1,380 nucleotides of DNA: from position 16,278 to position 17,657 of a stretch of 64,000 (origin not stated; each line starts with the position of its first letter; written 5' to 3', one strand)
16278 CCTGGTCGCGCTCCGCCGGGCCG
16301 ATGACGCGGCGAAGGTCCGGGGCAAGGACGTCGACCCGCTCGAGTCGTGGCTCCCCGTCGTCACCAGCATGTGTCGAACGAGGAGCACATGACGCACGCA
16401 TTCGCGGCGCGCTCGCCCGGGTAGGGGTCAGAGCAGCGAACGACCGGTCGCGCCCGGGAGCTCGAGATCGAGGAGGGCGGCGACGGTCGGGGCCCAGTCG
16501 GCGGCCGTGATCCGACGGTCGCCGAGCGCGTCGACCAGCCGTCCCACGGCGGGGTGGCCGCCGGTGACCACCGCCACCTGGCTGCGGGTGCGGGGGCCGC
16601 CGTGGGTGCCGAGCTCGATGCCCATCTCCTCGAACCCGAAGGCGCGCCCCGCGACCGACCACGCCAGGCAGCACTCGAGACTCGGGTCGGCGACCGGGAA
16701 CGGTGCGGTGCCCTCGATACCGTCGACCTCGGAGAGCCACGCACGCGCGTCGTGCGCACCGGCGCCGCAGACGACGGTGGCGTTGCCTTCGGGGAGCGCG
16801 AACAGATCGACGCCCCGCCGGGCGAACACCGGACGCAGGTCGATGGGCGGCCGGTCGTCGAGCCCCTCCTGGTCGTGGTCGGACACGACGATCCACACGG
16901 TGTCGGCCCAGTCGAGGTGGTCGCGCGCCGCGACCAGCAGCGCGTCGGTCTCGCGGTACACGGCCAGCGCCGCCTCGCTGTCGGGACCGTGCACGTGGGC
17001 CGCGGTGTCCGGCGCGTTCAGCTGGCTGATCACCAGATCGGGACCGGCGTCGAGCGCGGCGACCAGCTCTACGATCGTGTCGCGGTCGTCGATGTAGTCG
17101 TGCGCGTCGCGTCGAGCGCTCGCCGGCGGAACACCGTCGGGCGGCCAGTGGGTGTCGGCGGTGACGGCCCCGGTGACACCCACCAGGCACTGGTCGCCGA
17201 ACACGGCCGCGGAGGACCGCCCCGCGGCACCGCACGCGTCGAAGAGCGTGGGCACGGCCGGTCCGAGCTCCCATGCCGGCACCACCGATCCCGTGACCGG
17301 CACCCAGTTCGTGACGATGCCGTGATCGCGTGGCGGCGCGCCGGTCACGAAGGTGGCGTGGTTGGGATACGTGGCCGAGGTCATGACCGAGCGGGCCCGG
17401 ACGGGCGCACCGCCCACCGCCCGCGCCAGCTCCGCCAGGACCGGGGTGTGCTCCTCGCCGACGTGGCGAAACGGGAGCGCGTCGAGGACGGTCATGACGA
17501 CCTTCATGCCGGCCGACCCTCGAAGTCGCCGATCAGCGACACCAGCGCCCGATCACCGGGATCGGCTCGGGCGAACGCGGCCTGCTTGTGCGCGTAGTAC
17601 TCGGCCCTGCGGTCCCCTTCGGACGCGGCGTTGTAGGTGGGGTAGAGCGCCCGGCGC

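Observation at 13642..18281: PhnZ/TmpB-like HD-domain oxygenase coupled to a GMC flavoprotein and facing a PhyH dioxygenase + NPP phosphodiesterase operon: candidate non-canonical oxidative C-P cleavage module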

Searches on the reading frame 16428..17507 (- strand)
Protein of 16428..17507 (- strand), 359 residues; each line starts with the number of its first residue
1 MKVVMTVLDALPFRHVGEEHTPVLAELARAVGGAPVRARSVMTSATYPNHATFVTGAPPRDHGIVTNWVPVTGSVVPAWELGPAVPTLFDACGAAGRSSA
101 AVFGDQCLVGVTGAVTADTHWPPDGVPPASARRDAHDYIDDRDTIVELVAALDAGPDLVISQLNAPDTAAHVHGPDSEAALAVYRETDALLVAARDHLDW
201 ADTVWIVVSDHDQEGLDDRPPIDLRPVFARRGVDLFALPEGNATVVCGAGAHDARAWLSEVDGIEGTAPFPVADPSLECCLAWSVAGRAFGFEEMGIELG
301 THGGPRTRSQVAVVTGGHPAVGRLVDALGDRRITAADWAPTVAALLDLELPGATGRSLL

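Call 6: search_protein_families(library=pfam, proteins=[window:16428-17507:-], max_evalue=0.01)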
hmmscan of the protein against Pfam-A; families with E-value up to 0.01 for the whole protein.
window:16428-17507:- (359 aa): 1 family
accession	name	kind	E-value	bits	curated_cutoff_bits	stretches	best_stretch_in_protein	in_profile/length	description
PF01663.27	Phosphodiest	-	2e-27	97.1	23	1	4-235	2-241/342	Type I phosphodiesterase / nucleotide pyrophosphatase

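Call 7: search_protein_families(library=ncbifam, proteins=[window:16428-17507:-], max_evalue=0.01)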
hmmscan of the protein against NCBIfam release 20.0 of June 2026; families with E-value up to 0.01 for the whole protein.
window:16428-17507:- (359 aa): 1 family
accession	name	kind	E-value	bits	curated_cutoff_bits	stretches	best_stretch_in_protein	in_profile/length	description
TIGR02335.1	hydr_PhnA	equivalog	0.00016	20.9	407.55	1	17-68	33-82/408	phosphonoacetate hydrolase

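Call 10: search_solved_structures(query=window:16428-17507:-, max_evalue=0.01, show_alignments=2)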
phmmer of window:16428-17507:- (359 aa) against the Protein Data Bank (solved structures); distinct sequences matched with E-value up to 0.01: 12.
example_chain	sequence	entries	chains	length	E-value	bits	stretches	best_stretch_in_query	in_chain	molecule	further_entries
2gsn_A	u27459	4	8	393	0.00017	24.1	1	9-213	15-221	phosphodiesterase-nucleotide pyrophosphatase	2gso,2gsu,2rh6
3szy_A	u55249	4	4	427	0.00036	23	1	33-105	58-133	phosphonoacetate hydrolase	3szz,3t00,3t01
4b56_A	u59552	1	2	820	0.00068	22.1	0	21-68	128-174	ECTONUCLEOTIDE PYROPHOSPHATASE/PHOSPHODIESTERASE FAMILY MEMBER 1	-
4gtw_A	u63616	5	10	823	0.00069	22.1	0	21-68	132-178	Ectonucleotide pyrophosphatase/phosphodiesterase family member 2, Alkaline phosphodiestera | Ectonucleotide pyrophosphatase/phosphodiesterase family member 1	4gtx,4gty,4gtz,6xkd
5tcd_A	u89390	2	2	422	0.001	21.6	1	4-220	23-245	Ectonucleotide pyrophosphatase/phosphodiesterase family member 7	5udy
6wet_AaA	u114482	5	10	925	0.0014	21.1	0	20-68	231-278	Ectonucleotide pyrophosphatase/phosphodiesterase family member 1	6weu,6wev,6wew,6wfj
3t02_A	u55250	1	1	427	0.0018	20.7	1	33-105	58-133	phosphonoacetate hydrolase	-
5xwi_A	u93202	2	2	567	0.0019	20.6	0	152-254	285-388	Alkaline phosphatase PhoK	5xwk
7n1s_A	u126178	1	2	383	0.0023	20.4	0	9-212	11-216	Phosphodiesterase-nucleotide pyrophosphatase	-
6aek_A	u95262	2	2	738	0.0025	20.3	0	21-68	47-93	Ectonucleotide pyrophosphatase/phosphodiesterase 1, isoform CRA_d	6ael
5ven_A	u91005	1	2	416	0.0083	18.5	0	38-67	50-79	Ectonucleotide pyrophosphatase/phosphodiesterase family member 5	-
8ghr_A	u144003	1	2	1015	0.0089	18.4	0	20-68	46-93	Ectonucleotide pyrophosphatase/phosphodiesterase family member 1, secreted form, Immunoglo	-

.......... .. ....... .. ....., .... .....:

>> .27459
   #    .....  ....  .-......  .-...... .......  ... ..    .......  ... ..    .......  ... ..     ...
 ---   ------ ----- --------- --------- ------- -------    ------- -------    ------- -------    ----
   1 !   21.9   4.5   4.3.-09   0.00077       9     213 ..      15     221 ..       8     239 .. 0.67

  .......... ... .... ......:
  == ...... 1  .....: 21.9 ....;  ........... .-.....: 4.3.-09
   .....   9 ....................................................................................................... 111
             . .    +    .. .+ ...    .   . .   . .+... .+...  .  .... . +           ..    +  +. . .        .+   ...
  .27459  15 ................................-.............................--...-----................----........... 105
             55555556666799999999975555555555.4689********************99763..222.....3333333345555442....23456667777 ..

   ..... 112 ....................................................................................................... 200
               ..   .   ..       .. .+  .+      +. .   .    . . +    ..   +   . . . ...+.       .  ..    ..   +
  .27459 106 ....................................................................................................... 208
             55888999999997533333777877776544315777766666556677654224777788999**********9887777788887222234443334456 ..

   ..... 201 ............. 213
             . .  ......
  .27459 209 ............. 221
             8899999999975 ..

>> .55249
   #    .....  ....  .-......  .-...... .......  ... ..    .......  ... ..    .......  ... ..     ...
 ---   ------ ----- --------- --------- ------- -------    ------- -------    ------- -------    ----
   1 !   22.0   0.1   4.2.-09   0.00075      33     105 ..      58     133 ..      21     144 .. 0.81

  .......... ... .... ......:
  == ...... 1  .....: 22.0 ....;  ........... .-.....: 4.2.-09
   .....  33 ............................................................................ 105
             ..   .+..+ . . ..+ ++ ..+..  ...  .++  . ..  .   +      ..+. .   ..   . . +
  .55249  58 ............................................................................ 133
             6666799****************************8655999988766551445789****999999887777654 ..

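Call 37: find_homologous_proteins(query=window:16428-17507:-, max_evalue=0.00001)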
Query window:16428-17507:- (359 aa): 549 proteins with E <= 0.00001 among 8000 candidates; the best 120 are listed.
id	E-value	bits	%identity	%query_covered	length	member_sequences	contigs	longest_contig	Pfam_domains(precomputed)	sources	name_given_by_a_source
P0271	1.0e-210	718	89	100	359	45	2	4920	PF01663.28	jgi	jgi:Type I phosphodiesterase / nucleotide pyrophosphatase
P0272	2.1e-201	687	86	100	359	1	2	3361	PF01663.28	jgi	jgi:hypothetical protein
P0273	2.2e-186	637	80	100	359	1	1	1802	PF01663.28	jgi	-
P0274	3.0e-184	630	79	100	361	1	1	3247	PF01663.28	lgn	-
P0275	8.5e-184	629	79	100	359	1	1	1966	PF01663.28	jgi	jgi:arylsulfatase A-like enzyme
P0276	4.0e-183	627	79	100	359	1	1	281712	PF01663.28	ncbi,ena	-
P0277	6.3e-182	623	78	100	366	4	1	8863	PF01663.28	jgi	jgi:arylsulfatase A-like enzyme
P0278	2.5e-181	621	79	100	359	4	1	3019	PF01663.28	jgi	jgi:hypothetical protein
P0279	3.4e-181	620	79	100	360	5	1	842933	PF01663.28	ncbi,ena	-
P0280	9.6e-174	596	75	100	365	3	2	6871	PF01663.28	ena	-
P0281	1.8e-173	595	75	100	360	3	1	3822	PF01663.28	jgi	-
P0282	3.6e-173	594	74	100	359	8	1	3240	PF01663.28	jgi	jgi:hypothetical protein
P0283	7.9e-173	593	75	100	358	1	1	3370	PF01663.28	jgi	jgi:hypothetical protein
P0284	1.4e-172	592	74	100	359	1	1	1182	PF01663.28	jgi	jgi:arylsulfatase A-like enzyme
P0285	9.0e-171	586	73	100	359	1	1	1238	PF01663.28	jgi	jgi:hypothetical protein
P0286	1.1e-170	586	74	100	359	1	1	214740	PF01663.28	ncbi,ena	-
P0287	6.3e-170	583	74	100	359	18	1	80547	PF01663.28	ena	-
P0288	1.9e-169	582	74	100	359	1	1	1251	PF01663.28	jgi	jgi:hypothetical protein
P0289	2.7e-168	578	72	100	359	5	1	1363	PF01663.28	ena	-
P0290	6.5e-168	577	73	100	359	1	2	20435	PF01663.28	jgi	jgi:hypothetical protein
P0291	7.3e-168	577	73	100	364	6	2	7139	PF01663.28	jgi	jgi:arylsulfatase A-like enzyme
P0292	7.9e-168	576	73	100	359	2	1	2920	PF01663.28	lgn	-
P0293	1.1e-167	576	73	100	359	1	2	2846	PF01663.28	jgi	jgi:arylsulfatase A-like enzyme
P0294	1.5e-167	576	74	100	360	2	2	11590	PF01663.28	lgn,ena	-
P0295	1.8e-167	575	73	100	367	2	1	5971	PF01663.28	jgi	jgi:arylsulfatase A-like enzyme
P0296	6.0e-167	574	74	100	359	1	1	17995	PF01663.28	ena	-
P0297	3.4e-166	571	74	100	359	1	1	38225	PF01663.28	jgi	jgi:hypothetical protein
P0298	1.1e-165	569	72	100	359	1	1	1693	PF01663.28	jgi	jgi:hypothetical protein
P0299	2.7e-165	568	73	100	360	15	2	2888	PF01663.28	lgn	-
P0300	5.2e-165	567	72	100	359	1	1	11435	PF01663.28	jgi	jgi:hypothetical protein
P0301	6.8e-165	567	72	100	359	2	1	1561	PF01663.28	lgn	-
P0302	1.1e-164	566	73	100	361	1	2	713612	PF01663.28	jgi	jgi:Type I phosphodiesterase / nucleotide pyrophosphatase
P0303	1.4e-164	566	72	100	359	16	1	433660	PF01663.28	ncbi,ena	-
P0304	1.8e-164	565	72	100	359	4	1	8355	PF01663.28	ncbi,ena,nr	ncbi:MAG TPA: alkaline phosphatase family protein [Acidimicrobiia bacterium]|nr:alkaline phosphatase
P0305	4.1e-164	564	72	100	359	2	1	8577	PF01663.28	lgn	-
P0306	5.2e-164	564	73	100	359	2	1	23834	PF01663.28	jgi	jgi:hypothetical protein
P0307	9.6e-164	563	72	100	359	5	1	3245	PF01663.28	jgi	jgi:arylsulfatase A-like enzyme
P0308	1.1e-163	563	71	100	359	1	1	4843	PF01663.28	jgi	jgi:arylsulfatase A-like enzyme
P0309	2.2e-163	562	72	100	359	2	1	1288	PF01663.28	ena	-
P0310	5.7e-163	560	72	100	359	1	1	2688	PF01663.28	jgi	jgi:arylsulfatase A-like enzyme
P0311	4.7e-162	557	78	89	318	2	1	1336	PF01663.28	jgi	jgi:arylsulfatase A-like enzyme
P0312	7.0e-162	557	71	100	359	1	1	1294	PF01663.28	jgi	-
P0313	2.7e-161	555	71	100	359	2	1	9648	PF01663.28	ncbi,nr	ncbi:MAG: hypothetical protein QOF40_277 [Actinomycetota bacterium]|nr:hypothetical protein [Actinom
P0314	2.8e-161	555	72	100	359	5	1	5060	PF01663.28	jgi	jgi:arylsulfatase A-like enzyme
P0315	3.0e-161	555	72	100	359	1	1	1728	PF01663.28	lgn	-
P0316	1.3e-160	553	72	100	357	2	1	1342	PF01663.28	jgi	jgi:Type I phosphodiesterase / nucleotide pyrophosphatase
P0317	1.5e-160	552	71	100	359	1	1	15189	PF01663.28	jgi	jgi:hypothetical protein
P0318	1.8e-160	552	71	100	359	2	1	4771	PF01663.28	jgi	jgi:arylsulfatase A-like enzyme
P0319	2.0e-160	552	72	100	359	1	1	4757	PF01663.28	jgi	jgi:arylsulfatase A-like enzyme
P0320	8.7e-160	550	72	100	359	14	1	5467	PF01663.28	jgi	jgi:hypothetical protein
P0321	1.8e-159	549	71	100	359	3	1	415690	PF01663.28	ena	-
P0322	6.4e-159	547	70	100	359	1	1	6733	PF01663.28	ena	-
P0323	6.9e-159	547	71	100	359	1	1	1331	PF01663.28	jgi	jgi:arylsulfatase A-like enzyme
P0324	2.0e-158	546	70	100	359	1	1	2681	PF01663.28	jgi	jgi:hypothetical protein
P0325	4.9e-157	541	70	100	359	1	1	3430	PF01663.28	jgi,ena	-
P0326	7.8e-157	540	69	100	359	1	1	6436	PF01663.28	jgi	jgi:hypothetical protein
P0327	3.7e-156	538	69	100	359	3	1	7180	PF01663.28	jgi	jgi:arylsulfatase A-like enzyme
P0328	1.7e-154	533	68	100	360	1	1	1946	PF01663.28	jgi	jgi:arylsulfatase A-like enzyme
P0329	3.4e-154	532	68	100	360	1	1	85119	PF01663.28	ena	-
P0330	6.8e-151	521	68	100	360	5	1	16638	PF01663.28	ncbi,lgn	-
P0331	7.3e-150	517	75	89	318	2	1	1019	PF01663.28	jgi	jgi:hypothetical protein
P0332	3.7e-149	515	67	100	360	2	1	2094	PF01663.28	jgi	-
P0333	8.6e-149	514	68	100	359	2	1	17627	PF01663.28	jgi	jgi:hypothetical protein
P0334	1.3e-148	513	73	89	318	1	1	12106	PF01663.28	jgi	jgi:hypothetical protein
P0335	3.1e-147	509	61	99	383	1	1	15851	PF01663.28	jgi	jgi:arylsulfatase A-like enzyme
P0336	3.2e-147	509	65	100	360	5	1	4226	PF01663.28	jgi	jgi:arylsulfatase A-like enzyme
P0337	1.3e-146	507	65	100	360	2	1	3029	PF01663.28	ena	-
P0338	1.4e-146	506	66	100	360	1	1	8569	PF01663.28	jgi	jgi:hypothetical protein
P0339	5.5e-146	505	65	100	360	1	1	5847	PF01663.28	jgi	jgi:arylsulfatase A-like enzyme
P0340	6.0e-146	504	66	100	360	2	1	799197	PF01663.28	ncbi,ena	-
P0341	1.9e-144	499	65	100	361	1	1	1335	PF01663.28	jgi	-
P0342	2.0e-144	499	64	100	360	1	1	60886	PF01663.28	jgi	jgi:arylsulfatase A-like enzyme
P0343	9.8e-144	497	64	100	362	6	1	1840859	PF01663.28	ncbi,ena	-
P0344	4.8e-143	495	65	100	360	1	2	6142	PF01663.28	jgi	jgi:arylsulfatase A-like enzyme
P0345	1.4e-142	493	66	100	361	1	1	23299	PF01663.28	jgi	jgi:arylsulfatase A-like enzyme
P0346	4.0e-142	492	65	100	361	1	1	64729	PF01663.28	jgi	jgi:hypothetical protein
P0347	2.5e-141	489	64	99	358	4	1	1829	PF01663.28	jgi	jgi:arylsulfatase A-like enzyme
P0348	7.9e-141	488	65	100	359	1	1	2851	PF01663.28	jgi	jgi:arylsulfatase A-like enzyme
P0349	9.0e-141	487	63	100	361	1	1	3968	PF01663.28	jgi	jgi:hypothetical protein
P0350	1.7e-140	486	79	83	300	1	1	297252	PF01663.28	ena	-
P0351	2.5e-140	486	63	100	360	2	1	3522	PF01663.28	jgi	jgi:arylsulfatase A-like enzyme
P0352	4.8e-139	482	65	100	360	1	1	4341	PF01663.28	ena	-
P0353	1.4e-137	477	63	100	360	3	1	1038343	PF01663.28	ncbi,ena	-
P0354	2.6e-137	476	64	99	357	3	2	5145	PF01663.28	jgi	jgi:arylsulfatase A-like enzyme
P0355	1.0e-136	474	75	80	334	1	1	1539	PF01663.28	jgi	-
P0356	3.0e-136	473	62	100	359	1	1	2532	PF01663.28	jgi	jgi:arylsulfatase A-like enzyme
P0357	6.0e-136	472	64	100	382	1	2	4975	PF01663.28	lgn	-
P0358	6.9e-136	471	62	100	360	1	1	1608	PF01663.28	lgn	-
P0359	1.6e-135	470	61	100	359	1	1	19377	PF01663.28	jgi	jgi:hypothetical protein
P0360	1.1e-134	467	63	100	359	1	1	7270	PF01663.28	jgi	jgi:hypothetical protein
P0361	3.1e-133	463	64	100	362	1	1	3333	PF01663.28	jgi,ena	-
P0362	2.7e-132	460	63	100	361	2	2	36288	PF01663.28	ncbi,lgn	-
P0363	3.0e-132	459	64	100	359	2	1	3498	PF01663.28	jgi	jgi:arylsulfatase A-like enzyme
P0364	2.0e-131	457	66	94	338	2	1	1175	PF01663.28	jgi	-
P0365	1.4e-130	454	74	79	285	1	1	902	PF01663.28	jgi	jgi:hypothetical protein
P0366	4.1e-130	452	68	88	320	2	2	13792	PF01663.28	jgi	jgi:arylsulfatase A-like enzyme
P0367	4.5e-127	442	66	89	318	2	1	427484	PF01663.28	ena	-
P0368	7.0e-126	438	64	89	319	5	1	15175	PF01663.28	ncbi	-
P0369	1.7e-122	427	72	77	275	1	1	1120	PF01663.28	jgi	jgi:hypothetical protein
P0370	7.8e-122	425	77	70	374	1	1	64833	PF01663.28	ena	-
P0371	7.7e-121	422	74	72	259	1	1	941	PF01663.28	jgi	jgi:hypothetical protein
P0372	2.4e-119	417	64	89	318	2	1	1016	PF01663.28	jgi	jgi:hypothetical protein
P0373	1.1e-118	415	59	99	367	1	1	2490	PF01663.28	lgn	-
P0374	1.3e-116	408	57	100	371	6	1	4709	PF01663.28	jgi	jgi:arylsulfatase A-like enzyme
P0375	6.2e-113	396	57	100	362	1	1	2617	PF01663.28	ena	-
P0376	7.5e-111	389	70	71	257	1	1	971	PF01663.28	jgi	jgi:hypothetical protein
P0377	3.3e-109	384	58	100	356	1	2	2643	PF01663.28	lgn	-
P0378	7.5e-109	382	56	100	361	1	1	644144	PF01663.28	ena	-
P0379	3.9e-106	373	77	63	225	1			PF01663.28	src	-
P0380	1.4e-103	365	64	77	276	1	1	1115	PF01663.28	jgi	jgi:hypothetical protein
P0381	1.5e-103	365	63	76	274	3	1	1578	PF01663.28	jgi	jgi:hypothetical protein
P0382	2.0e-95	338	52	100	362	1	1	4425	PF01663.28,PF00884.29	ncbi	-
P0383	8.9e-95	336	63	69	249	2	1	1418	PF01663.28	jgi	jgi:hypothetical protein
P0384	1.7e-94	335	52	100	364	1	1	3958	PF01663.28,PF00884.29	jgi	jgi:arylsulfatase A-like enzyme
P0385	8.6e-94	333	52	100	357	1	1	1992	PF01663.28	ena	-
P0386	2.4e-92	328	52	100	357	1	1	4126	PF01663.28,PF00884.29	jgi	jgi:arylsulfatase A-like enzyme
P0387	2.6e-92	328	53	100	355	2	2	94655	PF01663.28,PF00884.29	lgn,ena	-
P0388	2.2e-91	325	73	57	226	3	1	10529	PF01663.28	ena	-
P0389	2.8e-91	325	51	100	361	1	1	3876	PF01663.28,PF00884.29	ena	-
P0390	3.0e-91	324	49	97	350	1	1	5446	PF01663.28,PF00884.29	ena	-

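Call 38: find_encoding_contigs(protein=P0378, flank=6000, max_places=1)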
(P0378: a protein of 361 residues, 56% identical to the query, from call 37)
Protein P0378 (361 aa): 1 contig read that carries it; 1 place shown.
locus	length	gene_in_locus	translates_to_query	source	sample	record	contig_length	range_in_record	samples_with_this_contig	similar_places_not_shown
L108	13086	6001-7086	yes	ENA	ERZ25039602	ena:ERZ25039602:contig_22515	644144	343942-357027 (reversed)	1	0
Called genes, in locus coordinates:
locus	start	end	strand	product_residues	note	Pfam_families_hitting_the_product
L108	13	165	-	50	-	PF12399:BCA_ABC_TP_C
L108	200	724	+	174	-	-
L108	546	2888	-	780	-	PF02653:BPD_transp_2, PF00005:ABC_tran (weak)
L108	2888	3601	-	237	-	PF00005:ABC_tran, PF02463:SMC_N (weak), PF13304:AAA_21 (faint)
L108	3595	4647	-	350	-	PF07690:MFS_1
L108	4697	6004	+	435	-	-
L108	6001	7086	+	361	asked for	PF01663:Phosphodiest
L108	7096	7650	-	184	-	-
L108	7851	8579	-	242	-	PF01156:IU_nuc_hydro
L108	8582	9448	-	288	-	PF01370:Epimerase, PF08338:DUF1731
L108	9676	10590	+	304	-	PF13338:AbiEi_4 (faint)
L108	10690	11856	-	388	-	PF00501:AMP-binding, PF13193:AMP-binding_C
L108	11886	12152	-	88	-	PF00501:AMP-binding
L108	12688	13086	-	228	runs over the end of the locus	PF00078:RVT_1 (weak)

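Call 39: find_encoding_contigs(protein=P0387, flank=6000, max_places=1)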
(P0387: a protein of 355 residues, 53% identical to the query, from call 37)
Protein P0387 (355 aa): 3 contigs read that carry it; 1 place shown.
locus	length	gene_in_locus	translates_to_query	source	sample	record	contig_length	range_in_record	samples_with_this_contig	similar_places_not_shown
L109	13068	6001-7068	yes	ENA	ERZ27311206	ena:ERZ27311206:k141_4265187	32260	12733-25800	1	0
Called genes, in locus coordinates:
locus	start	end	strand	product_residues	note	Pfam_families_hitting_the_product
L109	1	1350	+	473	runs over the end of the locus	PF01565:FAD_binding_4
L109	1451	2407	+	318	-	PF00291:PALP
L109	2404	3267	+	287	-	-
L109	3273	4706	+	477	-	PF00884:Sulfatase (faint), PF01663:Phosphodiest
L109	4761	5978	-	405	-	PF02771:Acyl-CoA_dh_N, PF02770:Acyl-CoA_dh_M, PF00441:Acyl-CoA_dh_1 (weak)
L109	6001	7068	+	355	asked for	PF00884:Sulfatase (faint), PF01663:Phosphodiest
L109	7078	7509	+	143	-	PF07291:MauE (weak), PF07681:DoxX (weak), PF13564:DoxX_2 (weak)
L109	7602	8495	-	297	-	PF00106:adh_short, PF08659:KR, PF13561:adh_short_C2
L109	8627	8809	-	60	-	-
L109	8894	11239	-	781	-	PF00122:E1-E2_ATPase, PF00702:Hydrolase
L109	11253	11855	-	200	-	-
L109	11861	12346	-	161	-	PF00583:Acetyltransf_1, PF13673:Acetyltransf_10 (weak), PF13508:Acetyltransf_7, PF08445:FR47 (weak)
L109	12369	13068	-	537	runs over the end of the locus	PF00501:AMP-binding, PF13193:AMP-binding_C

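Call 40: find_encoding_contigs(protein=P0343, flank=6000, max_places=1)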
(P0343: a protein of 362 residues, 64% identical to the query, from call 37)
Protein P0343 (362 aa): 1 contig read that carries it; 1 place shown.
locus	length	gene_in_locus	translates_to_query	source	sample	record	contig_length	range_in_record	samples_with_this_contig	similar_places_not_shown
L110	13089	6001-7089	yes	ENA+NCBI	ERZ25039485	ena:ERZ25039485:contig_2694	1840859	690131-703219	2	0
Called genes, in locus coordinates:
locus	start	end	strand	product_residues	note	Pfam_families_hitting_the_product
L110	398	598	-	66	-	-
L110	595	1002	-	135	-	PF00005:ABC_tran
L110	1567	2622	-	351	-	-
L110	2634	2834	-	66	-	PF02653:BPD_transp_2 (weak)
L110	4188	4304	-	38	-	-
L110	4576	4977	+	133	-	-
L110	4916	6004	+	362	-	PF05721:PhyH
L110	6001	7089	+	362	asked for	PF01663:Phosphodiest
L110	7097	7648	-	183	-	-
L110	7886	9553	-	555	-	-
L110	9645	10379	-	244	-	PF01156:IU_nuc_hydro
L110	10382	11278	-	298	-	PF01370:Epimerase, PF08338:DUF1731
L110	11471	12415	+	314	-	-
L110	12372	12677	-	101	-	-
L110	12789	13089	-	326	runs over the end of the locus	PF07991:KARI_N, PF01450:KARI_C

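Call 51: predict_structure(alignment_id=A2)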
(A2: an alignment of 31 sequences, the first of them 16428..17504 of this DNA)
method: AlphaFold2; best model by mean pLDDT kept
length: 358 residues; sequences in the alignment: 31
mean_pLDDT: 93.0   pTM: 0.92
mean pLDDT of the five models: 93.0, 92.9, 92.4, 90.9, 88.3
residues with pLDDT >= 90: 280; 70-90: 75; 50-70: 3; < 50: 0
segments of 3 or more residues with pLDDT < 50: none
pLDDT, mean of each block of 10 residues (from residue 1): 97 93 91 81 82 94 90 91 97 98 98 98 96 96 98 98 96 96 98 95 96 88 96 93 93 95 92 88 91 83 82 95 90 94 97 93
secondary structure, 60 per line:
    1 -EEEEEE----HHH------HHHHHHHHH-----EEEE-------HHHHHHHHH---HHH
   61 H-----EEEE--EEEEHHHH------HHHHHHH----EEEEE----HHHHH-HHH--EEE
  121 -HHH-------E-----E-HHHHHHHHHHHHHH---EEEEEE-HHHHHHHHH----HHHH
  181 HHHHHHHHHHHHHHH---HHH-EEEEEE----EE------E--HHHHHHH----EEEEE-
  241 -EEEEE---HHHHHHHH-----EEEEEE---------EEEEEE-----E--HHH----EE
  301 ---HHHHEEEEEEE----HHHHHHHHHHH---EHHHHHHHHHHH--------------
elements in order: E2-7 H21-29 E35-38 H46-54 H58-61 E67-70 E73-76 H77-80 H87-93 E98-102 H107-111 E118-120 H140-153 E157-162 H164-172 H177-195 E203-208 H224-230 E235-239 E242-246 H250-257 E263-268 E278-283 H304-307 E308-314 H319-329 H334-344
